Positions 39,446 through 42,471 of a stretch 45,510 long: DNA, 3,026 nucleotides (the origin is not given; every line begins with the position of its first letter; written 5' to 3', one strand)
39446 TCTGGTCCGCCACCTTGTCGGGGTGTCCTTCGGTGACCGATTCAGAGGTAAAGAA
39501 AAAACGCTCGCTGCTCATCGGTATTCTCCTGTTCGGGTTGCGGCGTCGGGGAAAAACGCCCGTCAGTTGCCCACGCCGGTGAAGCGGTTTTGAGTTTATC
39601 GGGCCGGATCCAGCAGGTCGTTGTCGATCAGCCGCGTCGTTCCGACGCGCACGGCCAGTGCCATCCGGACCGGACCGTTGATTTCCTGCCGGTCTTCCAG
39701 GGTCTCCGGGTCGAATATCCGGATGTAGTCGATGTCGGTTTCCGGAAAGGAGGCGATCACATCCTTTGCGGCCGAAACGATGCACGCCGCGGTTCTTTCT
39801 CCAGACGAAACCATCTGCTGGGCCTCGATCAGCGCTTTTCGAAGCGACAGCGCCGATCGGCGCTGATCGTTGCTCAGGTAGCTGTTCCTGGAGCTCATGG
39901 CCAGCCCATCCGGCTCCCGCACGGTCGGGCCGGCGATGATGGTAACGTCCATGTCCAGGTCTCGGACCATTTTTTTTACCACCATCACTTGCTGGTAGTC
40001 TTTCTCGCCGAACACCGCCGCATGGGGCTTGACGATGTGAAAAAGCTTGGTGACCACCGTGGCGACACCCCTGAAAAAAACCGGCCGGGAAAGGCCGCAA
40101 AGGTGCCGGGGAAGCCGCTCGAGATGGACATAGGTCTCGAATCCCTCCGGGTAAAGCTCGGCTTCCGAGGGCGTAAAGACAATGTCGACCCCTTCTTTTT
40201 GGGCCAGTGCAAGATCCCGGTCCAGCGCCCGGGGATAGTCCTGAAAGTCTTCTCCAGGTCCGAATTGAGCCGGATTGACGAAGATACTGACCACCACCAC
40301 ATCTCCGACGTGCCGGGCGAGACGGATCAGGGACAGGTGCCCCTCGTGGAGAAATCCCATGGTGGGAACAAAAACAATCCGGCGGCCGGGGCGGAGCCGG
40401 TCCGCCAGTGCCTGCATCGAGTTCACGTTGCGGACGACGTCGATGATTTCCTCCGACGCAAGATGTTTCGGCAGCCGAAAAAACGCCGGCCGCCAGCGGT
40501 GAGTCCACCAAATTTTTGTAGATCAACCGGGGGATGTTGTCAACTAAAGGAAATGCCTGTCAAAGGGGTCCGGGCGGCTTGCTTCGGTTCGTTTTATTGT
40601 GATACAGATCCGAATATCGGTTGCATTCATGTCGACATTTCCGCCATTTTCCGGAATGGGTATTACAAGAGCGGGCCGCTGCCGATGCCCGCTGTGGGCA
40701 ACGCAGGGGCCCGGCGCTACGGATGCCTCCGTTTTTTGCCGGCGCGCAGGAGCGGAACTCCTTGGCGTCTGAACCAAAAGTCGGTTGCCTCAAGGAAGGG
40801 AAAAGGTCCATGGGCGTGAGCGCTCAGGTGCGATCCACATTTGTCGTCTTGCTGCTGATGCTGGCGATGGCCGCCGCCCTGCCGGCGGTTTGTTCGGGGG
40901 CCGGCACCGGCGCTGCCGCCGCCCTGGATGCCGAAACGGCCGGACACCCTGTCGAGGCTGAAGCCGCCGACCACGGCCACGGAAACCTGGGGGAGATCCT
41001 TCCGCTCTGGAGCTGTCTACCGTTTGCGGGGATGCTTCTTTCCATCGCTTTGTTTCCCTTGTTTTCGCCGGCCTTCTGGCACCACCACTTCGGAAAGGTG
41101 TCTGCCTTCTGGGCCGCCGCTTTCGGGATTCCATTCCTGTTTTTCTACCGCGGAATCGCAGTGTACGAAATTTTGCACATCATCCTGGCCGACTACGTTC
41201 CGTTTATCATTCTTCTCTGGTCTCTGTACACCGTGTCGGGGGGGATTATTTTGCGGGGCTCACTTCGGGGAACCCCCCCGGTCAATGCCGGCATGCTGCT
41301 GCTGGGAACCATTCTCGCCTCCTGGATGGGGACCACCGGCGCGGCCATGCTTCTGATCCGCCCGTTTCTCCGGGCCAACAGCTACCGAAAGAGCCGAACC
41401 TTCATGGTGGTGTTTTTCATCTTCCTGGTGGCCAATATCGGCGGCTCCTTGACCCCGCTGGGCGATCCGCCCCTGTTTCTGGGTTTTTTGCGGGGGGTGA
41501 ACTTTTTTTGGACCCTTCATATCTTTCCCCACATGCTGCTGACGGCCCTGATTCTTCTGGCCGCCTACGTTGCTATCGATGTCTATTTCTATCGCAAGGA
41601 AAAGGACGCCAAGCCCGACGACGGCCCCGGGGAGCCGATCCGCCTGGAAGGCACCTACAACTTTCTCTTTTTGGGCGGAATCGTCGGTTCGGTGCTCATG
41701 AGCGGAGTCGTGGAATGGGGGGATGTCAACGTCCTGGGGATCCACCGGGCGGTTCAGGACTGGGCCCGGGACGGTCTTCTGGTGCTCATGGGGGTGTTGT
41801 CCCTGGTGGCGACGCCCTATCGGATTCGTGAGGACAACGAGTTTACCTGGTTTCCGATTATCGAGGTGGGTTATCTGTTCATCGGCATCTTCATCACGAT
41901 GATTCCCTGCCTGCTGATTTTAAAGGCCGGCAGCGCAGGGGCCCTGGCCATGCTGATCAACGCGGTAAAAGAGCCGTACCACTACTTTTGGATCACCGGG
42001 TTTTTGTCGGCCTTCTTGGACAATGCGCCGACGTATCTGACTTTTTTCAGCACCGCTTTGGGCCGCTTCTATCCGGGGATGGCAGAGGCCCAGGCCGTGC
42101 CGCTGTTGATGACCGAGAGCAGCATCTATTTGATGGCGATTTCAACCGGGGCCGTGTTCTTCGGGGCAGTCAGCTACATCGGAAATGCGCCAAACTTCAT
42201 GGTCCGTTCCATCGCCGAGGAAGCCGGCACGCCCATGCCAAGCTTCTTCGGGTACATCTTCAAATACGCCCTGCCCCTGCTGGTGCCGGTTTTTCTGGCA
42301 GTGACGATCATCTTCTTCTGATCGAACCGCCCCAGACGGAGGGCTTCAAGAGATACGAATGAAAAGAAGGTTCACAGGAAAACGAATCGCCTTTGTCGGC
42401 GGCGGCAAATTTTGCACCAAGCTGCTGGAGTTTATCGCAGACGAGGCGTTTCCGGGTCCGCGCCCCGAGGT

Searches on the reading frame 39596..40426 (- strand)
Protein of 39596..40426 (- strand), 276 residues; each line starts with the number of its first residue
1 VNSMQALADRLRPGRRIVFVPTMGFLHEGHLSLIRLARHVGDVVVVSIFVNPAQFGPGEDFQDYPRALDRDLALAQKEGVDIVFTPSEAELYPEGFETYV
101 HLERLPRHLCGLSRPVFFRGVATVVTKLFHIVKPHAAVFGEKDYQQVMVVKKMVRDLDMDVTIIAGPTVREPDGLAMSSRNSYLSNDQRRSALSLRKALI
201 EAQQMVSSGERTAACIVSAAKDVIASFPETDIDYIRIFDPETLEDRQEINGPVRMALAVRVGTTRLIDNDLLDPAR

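Call 91: search_protein_families(library=pfam, proteins=[window:39596-40426:-], max_evalue=0.01)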
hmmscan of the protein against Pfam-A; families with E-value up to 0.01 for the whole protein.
window:39596-40426:- (276 aa): 1 family
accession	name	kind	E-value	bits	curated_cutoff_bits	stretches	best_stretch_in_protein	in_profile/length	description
PF02569.21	Pantoate_ligase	-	2.7e-102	341.9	20.7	1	3-269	8-266/268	Pantoate-beta-alanine ligase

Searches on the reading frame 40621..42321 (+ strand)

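Call 11: search_protein_families(library=pfam, proteins=[window:40621-42321:+], max_evalue=0.001)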
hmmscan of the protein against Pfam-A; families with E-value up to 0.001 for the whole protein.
window:40621-42321:+ (566 aa): 2 families
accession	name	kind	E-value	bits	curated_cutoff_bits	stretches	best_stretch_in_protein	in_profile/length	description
PF16980.11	CitMHS_2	-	9.8e-178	591.8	25.7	1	127-566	4-448/448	Putative citrate transport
PF03600.22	CitMHS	-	1.2e-10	41.5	31.9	1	224-484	82-319/336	Citrate transporter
